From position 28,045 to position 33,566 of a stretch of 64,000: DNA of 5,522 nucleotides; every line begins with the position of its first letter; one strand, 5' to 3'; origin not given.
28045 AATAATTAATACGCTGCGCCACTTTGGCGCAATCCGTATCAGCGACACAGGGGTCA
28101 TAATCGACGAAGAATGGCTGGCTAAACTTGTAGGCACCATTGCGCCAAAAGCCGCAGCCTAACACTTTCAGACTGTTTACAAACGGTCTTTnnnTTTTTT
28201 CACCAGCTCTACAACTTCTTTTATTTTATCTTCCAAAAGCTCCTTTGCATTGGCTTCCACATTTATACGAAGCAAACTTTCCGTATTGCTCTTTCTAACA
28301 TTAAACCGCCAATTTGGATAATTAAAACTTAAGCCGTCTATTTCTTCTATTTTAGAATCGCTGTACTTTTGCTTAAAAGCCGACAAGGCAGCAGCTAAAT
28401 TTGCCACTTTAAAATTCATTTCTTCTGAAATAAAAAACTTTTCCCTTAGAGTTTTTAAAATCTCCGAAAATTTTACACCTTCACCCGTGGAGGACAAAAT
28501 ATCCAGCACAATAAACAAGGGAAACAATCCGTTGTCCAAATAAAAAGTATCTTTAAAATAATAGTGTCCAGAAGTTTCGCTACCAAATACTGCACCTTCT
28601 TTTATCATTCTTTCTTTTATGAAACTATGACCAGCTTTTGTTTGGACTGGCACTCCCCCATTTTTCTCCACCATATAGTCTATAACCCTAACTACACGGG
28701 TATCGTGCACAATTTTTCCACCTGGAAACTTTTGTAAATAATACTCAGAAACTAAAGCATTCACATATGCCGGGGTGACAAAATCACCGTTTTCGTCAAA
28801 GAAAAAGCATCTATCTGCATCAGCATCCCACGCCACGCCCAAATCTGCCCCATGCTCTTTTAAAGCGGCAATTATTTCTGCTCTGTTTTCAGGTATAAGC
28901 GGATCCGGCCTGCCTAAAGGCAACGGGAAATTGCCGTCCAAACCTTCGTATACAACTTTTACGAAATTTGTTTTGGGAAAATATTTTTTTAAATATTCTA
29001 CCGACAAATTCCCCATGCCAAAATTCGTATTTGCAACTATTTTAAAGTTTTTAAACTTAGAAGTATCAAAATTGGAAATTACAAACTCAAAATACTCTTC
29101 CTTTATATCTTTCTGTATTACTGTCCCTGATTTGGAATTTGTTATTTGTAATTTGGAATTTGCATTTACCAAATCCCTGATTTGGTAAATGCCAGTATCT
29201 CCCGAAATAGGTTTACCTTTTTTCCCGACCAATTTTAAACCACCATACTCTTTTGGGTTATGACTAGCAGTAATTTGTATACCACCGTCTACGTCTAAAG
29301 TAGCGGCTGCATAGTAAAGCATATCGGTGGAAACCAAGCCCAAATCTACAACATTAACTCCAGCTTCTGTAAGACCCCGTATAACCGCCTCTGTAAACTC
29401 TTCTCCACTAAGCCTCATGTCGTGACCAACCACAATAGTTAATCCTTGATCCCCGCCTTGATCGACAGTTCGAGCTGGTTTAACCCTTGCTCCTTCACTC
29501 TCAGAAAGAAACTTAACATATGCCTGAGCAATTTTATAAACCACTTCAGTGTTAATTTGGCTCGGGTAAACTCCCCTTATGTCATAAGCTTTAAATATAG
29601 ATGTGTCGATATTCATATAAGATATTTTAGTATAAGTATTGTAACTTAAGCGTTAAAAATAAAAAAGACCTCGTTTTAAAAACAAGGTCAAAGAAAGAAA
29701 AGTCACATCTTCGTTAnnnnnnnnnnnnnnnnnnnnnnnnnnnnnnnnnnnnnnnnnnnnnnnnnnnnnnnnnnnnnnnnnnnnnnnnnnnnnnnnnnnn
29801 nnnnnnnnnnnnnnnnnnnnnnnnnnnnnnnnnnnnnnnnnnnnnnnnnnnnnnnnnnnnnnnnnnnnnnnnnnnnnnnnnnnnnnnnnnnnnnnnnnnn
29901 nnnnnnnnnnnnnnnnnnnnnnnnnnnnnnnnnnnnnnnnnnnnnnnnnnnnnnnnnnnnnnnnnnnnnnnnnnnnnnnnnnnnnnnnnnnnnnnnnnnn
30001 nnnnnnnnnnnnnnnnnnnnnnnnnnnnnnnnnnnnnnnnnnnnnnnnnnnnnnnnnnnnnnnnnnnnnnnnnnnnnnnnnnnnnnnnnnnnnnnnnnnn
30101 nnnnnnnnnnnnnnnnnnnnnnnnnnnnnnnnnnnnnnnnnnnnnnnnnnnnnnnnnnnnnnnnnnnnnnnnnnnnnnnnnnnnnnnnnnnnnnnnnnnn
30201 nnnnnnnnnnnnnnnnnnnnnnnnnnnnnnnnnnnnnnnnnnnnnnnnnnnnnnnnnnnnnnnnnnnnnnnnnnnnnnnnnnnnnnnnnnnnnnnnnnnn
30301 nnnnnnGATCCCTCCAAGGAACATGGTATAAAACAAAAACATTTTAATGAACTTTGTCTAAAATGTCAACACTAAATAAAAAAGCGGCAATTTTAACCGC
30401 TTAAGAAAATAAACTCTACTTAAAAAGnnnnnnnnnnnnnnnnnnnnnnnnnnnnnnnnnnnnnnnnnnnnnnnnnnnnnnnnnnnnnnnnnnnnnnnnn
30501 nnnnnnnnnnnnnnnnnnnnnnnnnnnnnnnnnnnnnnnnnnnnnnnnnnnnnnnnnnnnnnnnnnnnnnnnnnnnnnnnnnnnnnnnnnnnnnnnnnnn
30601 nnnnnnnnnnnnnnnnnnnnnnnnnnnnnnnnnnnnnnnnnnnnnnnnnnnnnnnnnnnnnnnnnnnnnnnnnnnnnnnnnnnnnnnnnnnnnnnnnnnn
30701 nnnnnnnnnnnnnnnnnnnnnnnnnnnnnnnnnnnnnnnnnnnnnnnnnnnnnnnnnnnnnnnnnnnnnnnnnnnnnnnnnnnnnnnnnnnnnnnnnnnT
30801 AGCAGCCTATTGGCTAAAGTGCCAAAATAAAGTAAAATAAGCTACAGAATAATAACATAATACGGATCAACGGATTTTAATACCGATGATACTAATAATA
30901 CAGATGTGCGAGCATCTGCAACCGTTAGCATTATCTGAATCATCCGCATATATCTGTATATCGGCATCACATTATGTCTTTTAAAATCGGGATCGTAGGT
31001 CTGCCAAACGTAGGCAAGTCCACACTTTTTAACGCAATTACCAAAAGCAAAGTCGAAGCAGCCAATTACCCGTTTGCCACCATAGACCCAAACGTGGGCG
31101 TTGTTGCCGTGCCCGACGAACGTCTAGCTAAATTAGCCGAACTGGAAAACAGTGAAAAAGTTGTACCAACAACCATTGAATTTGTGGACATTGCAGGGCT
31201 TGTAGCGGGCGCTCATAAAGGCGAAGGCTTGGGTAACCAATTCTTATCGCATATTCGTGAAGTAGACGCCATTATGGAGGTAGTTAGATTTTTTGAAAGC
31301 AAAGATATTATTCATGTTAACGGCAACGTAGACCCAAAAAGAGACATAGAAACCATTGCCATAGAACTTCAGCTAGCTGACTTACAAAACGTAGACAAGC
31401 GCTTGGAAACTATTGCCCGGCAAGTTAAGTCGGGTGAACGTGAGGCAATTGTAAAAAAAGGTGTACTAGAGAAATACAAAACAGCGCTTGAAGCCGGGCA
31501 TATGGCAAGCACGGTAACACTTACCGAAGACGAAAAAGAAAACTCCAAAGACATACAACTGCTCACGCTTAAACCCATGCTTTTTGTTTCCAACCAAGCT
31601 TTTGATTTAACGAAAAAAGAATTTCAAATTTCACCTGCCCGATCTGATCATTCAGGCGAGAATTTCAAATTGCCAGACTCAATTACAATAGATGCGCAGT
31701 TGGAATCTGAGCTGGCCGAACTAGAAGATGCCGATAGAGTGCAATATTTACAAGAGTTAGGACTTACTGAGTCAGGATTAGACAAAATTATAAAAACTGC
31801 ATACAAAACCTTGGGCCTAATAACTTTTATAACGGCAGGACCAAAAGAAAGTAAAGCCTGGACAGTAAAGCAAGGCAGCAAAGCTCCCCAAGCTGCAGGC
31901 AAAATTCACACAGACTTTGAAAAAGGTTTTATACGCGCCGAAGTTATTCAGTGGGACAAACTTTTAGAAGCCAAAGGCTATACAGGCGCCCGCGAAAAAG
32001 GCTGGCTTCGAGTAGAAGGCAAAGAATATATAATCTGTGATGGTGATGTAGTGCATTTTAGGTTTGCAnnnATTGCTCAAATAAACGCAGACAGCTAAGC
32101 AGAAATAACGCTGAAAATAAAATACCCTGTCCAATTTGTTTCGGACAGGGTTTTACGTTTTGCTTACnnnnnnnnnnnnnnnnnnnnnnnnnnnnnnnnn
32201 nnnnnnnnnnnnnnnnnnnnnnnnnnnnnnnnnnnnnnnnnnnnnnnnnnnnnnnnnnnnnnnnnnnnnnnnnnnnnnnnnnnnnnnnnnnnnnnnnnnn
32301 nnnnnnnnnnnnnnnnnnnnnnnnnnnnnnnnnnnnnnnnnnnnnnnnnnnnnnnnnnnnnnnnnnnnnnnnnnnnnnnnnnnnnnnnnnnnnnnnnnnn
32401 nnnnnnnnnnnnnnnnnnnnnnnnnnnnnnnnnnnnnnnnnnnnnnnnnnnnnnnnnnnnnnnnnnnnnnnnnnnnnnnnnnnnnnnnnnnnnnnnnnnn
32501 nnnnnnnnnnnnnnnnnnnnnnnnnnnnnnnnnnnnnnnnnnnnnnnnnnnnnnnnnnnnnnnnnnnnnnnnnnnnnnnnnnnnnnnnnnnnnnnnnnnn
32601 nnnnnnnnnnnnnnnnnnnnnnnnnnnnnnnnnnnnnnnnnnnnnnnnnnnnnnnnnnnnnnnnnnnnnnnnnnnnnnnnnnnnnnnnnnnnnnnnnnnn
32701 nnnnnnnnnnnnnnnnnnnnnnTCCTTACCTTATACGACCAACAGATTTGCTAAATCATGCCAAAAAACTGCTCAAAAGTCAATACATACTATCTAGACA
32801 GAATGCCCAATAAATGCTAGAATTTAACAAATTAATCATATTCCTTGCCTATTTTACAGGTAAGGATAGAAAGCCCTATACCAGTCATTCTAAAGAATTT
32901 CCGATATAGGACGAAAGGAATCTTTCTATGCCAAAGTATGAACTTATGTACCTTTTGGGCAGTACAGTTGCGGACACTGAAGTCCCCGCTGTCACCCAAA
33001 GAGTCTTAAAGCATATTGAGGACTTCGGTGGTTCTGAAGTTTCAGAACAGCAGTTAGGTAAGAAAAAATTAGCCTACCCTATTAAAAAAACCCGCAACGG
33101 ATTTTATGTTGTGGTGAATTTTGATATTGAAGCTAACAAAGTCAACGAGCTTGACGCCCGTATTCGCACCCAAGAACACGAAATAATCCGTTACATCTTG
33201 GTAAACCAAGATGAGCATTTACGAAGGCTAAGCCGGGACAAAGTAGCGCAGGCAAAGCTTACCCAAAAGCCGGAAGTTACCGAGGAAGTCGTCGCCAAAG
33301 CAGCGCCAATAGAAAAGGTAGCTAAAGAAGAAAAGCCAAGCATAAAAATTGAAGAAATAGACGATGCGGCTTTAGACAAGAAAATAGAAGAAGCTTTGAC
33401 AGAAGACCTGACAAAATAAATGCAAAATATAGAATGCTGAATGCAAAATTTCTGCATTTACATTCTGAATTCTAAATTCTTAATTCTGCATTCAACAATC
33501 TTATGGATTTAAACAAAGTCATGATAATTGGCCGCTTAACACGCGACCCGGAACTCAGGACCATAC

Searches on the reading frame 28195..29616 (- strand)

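Call 46: search_protein_families(library=pfam, proteins=[window:28195-29616:-], max_evalue=0.001)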
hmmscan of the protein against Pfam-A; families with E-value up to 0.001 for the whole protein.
window:28195-29616:- (474 aa): 4 families
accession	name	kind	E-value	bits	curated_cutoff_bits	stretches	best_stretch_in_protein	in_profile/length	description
PF02878.22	PGM_PMM_I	-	2.9e-36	124.6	22.5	1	7-154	3-135/138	Phosphoglucomutase/phosphomannomutase, alpha/beta/alpha domain I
PF02880.22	PGM_PMM_III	-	5.1e-20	72.2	20.7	1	285-393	5-114/115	Phosphoglucomutase/phosphomannomutase, alpha/beta/alpha domain III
PF02879.22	PGM_PMM_II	-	1e-15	58.5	29.3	1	173-277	1-103/103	Phosphoglucomutase/phosphomannomutase, alpha/beta/alpha domain II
PF00408.26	PGM_PMM_IV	-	2.3e-09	37.6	23.1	1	399-470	1-67/68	Phosphoglucomutase/phosphomannomutase, C-terminal domain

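Call 63: search_protein_families(library=ncbifam, proteins=[window:28195-29616:-], max_evalue=0.001)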
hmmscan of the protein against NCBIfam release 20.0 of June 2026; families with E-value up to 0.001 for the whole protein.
window:28195-29616:- (474 aa): 7 families
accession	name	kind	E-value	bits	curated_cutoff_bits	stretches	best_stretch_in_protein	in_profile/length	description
NF007088.0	PRK09542.1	equivalog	6.9e-112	374.7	618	1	5-473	9-454/456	phosphomannomutase/phosphoglucomutase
NF011943.0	PRK15414.1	subfamily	9.6e-107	357.8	801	1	6-473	5-455/456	phosphomannomutase CpsG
TIGR03990.1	Arch_GlmM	equivalog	6.5e-96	321.9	439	1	7-472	3-444/444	phosphoglucosamine mutase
NF046027.1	PhglucPhmanMutPgmG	equivalog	1.6e-72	244.6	600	1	3-470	5-448/460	phosphoglucomutase/phosphomannomutase PgmG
TIGR01455.1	glmM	equivalog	1.9e-50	171.9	447.55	1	48-473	28-441/442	phosphoglucosamine mutase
TIGR01132.1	pgm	equivalog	1.3e-05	23.8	778.05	1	95-349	123-394/546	phosphoglucomutase (alpha-D-glucose-1,6-bisphosphate-dependent)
NF005737.0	PRK07564.1-1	equivalog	4.9e-05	22.1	378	0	56-138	48-136/543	alpha-D-glucose phosphate-specific phosphoglucomutase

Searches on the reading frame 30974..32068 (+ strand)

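Call 46: search_protein_families(library=pfam, proteins=[window:30974-32068:+], max_evalue=0.001)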
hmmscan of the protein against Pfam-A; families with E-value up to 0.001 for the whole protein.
window:30974-32068:+ (365 aa): 3 families
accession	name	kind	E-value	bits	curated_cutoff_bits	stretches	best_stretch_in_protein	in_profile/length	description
PF06071.19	YchF-GTPase_C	-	5.8e-36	122.9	27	1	282-364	1-83/84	Protein of unknown function (DUF933)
PF01926.29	MMR_HSR1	-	2.3e-23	82.9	21.9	1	4-112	1-86/113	50S ribosome-binding GTPase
PF02421.24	FeoB_N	-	2.9e-09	37.1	27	1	4-48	2-46/156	Ferrous iron transport protein B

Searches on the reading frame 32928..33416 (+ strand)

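Call 46: search_protein_families(library=pfam, proteins=[window:32928-33416:+], max_evalue=0.001)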
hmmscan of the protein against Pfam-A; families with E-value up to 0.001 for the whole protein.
window:32928-33416:+ (163 aa): 1 family
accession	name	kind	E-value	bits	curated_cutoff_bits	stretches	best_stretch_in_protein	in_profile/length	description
PF01250.22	Ribosomal_S6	-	4.6e-22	78.4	27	1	3-92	1-89/90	Ribosomal protein S6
